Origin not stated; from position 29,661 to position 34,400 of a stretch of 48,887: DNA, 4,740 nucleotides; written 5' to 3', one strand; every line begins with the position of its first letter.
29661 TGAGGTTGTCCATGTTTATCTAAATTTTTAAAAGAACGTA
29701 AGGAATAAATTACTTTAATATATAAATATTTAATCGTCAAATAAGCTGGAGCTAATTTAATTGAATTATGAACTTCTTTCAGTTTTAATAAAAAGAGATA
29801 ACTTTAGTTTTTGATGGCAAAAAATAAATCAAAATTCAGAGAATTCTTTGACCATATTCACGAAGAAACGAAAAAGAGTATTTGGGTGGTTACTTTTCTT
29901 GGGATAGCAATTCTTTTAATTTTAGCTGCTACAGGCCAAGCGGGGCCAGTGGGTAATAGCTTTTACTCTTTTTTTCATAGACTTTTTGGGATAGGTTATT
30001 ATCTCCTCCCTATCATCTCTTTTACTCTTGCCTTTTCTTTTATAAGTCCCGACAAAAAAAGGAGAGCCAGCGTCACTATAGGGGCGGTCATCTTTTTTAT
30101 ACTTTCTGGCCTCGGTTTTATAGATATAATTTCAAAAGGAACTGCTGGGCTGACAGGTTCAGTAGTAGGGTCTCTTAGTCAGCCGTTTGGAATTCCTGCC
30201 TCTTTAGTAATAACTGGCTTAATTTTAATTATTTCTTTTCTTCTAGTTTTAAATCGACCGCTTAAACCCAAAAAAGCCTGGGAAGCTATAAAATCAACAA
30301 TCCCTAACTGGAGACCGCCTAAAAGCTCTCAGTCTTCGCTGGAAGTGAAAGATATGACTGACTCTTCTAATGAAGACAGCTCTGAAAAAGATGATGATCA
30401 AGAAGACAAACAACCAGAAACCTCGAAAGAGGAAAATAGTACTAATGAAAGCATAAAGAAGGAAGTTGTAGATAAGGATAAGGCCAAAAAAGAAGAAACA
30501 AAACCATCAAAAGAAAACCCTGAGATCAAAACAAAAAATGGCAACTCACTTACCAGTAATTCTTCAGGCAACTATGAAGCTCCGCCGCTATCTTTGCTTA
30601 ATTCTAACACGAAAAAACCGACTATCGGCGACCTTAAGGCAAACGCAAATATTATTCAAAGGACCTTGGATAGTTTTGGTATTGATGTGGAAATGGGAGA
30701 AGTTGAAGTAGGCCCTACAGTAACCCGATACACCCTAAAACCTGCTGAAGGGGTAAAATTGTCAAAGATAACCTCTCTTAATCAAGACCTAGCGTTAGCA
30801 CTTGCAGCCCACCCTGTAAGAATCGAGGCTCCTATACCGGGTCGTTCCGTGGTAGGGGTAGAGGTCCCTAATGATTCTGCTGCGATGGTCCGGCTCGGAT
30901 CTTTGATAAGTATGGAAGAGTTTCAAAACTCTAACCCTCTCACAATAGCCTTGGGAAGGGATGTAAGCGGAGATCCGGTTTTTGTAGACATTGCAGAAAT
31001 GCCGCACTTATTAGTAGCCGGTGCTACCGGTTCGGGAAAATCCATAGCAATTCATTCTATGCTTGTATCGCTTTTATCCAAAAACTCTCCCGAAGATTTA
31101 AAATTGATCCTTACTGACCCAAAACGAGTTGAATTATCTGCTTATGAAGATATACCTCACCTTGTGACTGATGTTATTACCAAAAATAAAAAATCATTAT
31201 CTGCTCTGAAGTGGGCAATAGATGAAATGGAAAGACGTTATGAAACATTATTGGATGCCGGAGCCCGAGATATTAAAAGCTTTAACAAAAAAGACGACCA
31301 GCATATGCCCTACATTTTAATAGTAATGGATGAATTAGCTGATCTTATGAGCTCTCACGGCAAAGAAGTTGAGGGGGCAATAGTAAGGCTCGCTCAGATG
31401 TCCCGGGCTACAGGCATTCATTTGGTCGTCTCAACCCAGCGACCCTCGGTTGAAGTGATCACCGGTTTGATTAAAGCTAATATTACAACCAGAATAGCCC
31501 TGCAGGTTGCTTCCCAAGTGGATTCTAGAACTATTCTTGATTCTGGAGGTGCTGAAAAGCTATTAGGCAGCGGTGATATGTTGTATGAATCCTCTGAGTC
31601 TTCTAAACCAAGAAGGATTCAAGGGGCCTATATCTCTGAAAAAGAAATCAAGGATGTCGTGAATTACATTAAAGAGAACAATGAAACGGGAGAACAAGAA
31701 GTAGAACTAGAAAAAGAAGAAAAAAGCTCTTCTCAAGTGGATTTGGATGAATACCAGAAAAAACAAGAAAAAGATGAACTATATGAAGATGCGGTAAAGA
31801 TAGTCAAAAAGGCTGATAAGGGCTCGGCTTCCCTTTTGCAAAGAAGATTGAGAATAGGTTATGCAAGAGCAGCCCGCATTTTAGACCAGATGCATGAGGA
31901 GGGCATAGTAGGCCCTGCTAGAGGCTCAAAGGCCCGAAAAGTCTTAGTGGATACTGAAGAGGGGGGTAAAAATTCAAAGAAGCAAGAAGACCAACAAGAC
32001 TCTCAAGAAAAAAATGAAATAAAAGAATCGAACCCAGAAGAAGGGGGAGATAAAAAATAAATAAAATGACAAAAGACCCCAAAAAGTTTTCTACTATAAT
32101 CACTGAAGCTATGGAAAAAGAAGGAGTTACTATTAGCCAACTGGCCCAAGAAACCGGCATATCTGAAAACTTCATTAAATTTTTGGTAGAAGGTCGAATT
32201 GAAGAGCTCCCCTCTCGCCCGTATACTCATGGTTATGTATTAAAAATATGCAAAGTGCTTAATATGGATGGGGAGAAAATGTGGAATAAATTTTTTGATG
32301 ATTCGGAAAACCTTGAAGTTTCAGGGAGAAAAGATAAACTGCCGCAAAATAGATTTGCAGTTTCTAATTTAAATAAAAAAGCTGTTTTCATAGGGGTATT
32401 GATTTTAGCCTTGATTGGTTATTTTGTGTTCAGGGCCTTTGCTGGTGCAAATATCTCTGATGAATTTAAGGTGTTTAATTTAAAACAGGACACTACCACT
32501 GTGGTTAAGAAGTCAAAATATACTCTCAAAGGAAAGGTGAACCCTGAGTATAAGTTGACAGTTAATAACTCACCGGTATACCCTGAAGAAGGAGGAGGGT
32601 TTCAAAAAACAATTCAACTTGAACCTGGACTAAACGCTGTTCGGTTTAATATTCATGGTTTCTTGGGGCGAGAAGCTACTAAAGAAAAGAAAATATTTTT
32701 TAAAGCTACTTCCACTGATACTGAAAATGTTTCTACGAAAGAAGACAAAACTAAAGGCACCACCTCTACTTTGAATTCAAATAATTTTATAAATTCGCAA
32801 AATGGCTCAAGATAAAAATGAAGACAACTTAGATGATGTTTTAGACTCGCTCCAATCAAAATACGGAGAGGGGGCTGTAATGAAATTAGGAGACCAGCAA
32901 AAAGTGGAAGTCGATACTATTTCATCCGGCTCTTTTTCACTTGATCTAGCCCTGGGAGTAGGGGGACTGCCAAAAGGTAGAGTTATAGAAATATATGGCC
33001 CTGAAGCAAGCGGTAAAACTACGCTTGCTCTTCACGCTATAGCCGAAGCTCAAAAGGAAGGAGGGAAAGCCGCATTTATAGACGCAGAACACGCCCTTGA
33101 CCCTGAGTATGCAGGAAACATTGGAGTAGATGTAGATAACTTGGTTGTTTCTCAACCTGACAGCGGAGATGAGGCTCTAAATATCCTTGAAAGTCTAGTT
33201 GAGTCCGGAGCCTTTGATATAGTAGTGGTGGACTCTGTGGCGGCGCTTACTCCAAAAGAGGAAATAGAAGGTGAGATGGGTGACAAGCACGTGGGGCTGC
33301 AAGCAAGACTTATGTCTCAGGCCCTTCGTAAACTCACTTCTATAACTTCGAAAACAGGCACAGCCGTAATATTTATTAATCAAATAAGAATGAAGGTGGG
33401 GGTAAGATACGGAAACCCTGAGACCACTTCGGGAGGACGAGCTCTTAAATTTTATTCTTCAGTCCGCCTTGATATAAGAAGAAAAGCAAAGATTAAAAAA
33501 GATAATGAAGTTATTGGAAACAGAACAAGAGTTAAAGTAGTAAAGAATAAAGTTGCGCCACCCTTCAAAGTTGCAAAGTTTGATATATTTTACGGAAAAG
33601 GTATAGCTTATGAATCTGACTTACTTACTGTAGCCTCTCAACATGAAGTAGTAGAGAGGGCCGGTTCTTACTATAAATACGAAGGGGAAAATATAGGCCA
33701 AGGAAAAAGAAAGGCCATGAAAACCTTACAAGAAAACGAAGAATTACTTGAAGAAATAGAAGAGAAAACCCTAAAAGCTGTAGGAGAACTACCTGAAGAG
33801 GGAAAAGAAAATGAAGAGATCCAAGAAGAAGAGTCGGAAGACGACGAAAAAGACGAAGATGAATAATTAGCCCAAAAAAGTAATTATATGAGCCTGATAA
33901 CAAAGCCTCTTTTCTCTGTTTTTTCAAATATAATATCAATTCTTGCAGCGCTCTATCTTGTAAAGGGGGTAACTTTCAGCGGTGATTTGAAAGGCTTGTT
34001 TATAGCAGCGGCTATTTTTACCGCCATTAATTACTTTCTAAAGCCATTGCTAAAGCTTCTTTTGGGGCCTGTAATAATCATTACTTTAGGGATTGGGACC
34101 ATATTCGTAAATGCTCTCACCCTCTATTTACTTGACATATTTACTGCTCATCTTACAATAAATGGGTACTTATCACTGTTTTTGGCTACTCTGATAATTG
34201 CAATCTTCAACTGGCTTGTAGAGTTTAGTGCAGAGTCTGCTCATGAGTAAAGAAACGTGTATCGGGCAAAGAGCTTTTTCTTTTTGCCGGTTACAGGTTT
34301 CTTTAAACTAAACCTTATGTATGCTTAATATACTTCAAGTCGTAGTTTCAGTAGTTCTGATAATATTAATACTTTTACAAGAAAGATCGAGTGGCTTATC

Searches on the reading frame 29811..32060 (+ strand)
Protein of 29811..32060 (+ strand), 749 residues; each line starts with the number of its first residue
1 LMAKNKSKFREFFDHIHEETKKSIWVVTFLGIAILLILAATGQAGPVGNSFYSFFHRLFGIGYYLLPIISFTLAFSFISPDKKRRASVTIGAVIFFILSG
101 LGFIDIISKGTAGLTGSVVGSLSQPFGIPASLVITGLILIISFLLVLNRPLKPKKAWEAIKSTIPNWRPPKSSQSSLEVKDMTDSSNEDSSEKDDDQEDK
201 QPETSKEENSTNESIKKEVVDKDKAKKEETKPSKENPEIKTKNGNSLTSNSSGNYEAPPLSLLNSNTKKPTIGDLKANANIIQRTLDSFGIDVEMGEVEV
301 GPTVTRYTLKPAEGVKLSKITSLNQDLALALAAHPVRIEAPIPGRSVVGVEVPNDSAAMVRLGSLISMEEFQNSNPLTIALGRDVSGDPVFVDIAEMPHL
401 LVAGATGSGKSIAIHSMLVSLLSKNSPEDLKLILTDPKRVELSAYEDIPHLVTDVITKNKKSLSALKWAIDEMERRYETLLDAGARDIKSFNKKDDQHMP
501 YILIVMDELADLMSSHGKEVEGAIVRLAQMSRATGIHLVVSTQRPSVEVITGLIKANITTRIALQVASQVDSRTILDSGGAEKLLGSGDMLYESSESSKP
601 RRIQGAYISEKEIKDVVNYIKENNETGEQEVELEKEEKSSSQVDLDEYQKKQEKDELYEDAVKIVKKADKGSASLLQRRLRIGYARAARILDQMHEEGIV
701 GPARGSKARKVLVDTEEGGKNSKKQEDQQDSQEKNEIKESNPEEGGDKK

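Call 6: search_protein_families(library=pfam, proteins=[window:29811-32060:+], max_evalue=0.01)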
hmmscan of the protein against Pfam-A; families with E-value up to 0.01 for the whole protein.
window:29811-32060:+ (749 aa): 7 families
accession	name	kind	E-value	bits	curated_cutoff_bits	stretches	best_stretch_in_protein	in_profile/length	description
PF01580.24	FtsK_SpoIIIE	-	2.5e-57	194.3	24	1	368-547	8-221/221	FtsK/SpoIIIE family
PF17854.6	FtsK_alpha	-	6.5e-30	103.8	22.9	1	258-354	2-101/101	FtsK alpha domain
PF09397.16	FtsK_gamma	-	2.9e-27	94.6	30.6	1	653-713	2-62/63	Ftsk gamma domain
PF20703.3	nSTAND1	-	0.00033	20.8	27.1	1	381-540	17-157/379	Novel STAND NTPase 1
PF01935.23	DUF87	-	0.00096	19.7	23.2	1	388-530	12-121/220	Helicase HerA, central domain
PF22251.1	PFF1_TM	-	0.0011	19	32.3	1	135-244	104-213/300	Vacuolar membrane protease, transmembrane domain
PF13491.11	FtsK_4TM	-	0.0019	18.3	23.1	1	43-148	46-160/171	4TM region of DNA translocase FtsK/SpoIIIE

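Call 27: find_related_loci(query=window:29811-32060:+, collection=metagenome_contigs, flank=4000)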
Query window:29811-32060:+ (749 aa) in metagenome_contigs; peptide patterns used: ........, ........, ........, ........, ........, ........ (x = any residue, [..] = any of these).
600 stretches matched a pattern (row limit reached: there are more); 85 encode a relative of the query (tblastn E <= 1e-3); the best 80 are kept; 80 distinct loci.
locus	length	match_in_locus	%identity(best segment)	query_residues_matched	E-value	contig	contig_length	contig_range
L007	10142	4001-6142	44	12-729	0e+0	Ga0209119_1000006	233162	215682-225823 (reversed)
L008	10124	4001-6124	44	12-722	0e+0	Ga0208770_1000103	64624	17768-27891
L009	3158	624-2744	45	12-722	0e+0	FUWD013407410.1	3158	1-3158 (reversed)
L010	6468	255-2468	42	1-736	4e-178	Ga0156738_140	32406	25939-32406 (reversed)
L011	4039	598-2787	41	1-736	0e+0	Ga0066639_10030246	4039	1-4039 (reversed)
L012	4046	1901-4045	43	2-705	0e+0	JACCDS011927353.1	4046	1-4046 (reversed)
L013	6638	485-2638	42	2-743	1e-176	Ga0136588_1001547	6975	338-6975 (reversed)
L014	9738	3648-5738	45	10-718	2e-174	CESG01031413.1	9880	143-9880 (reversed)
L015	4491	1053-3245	41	1-732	1e-179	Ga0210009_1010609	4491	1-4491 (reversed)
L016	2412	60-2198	43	10-712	0e+0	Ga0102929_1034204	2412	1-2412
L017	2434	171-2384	41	1-734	0e+0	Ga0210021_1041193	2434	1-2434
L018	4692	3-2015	44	65-735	9e-176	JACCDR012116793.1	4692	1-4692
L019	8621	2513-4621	43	12-712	2e-169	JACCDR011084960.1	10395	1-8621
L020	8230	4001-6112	43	12-712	1e-169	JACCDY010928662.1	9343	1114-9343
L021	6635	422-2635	41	1-734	1e-169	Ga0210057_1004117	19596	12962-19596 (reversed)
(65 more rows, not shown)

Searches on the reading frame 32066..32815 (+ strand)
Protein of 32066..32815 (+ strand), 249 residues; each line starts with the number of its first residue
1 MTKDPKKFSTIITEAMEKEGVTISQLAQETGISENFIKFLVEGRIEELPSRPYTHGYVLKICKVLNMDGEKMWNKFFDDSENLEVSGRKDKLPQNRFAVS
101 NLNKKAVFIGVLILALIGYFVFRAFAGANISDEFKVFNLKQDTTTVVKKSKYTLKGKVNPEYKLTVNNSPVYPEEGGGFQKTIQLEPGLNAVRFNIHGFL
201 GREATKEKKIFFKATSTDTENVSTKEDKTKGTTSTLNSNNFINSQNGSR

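Call 6: search_protein_families(library=pfam, proteins=[window:32066-32815:+], max_evalue=0.01)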
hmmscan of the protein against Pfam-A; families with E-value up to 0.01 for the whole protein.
window:32066-32815:+ (249 aa): 3 families
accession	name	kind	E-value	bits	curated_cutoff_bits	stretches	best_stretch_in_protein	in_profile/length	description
PF13413.12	HTH_25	-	4.5e-10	39.6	24.6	1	17-71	7-61/62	Helix-turn-helix domain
PF13443.12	HTH_26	-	4.6e-05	24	22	1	13-68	3-53/63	Cro/C1-type HTH DNA-binding domain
PF09136.16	Glucodextran_B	-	6.4e-05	23.2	27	1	146-212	13-81/83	Glucodextranase, domain B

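Call 67: search_protein_families(library=ncbifam, proteins=[window:32066-32815:+], max_evalue=0.01)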
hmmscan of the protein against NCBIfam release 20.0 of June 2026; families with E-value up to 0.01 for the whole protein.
window:32066-32815:+ (249 aa): 1 family
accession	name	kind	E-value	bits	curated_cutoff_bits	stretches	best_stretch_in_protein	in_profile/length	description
NF041534.1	rodZ_Strepcoccus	equivalog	0.00022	20.6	375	1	11-125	9-130/275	cytoskeleton protein RodZ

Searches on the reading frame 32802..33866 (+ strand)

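Call 10: search_protein_families(library=pfam, proteins=[window:32802-33866:+], max_evalue=0.0001)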
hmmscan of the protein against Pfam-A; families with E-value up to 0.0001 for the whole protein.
window:32802-33866:+ (354 aa): 7 families
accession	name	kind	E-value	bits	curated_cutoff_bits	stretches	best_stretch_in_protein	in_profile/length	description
PF00154.27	RecA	-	1.3e-133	444.8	27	1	10-268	3-261/262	recA bacterial DNA recombination protein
PF21096.2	RecA_C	-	1.3e-17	64.1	27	1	273-326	2-55/57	RecA C-terminal domain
PF08423.17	Rad51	-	5.2e-12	46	22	1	35-228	3-212/244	Rad51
PF06745.19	ATPase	-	6.7e-07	29.3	26.6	1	47-97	8-58/231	KaiC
PF13479.12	AAA_24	-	7.8e-06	26.3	27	1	60-150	3-77/195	AAA domain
PF13481.12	AAA_25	-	1.2e-05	25.4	27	0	54-87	28-59/195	AAA domain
PF01637.24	ATPase_2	-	3.9e-05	24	33.2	0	60-107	21-68/225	ATPase domain predominantly from Archaea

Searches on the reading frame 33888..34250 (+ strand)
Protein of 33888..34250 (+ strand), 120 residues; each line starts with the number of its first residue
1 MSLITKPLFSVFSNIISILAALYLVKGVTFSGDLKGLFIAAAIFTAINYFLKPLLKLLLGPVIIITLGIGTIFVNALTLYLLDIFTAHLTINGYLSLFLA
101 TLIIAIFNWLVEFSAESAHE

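Call 10: search_protein_families(library=pfam, proteins=[window:33888-34250:+], max_evalue=0.0001)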
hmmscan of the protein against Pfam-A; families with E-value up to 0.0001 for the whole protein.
window:33888-34250:+ (120 aa): 1 family
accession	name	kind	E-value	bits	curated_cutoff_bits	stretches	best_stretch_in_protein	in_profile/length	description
PF04020.18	Phage_holin_4_2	-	1.3e-17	64.7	28.8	1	8-110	4-105/105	Mycobacterial 4 TMS phage holin, superfamily IV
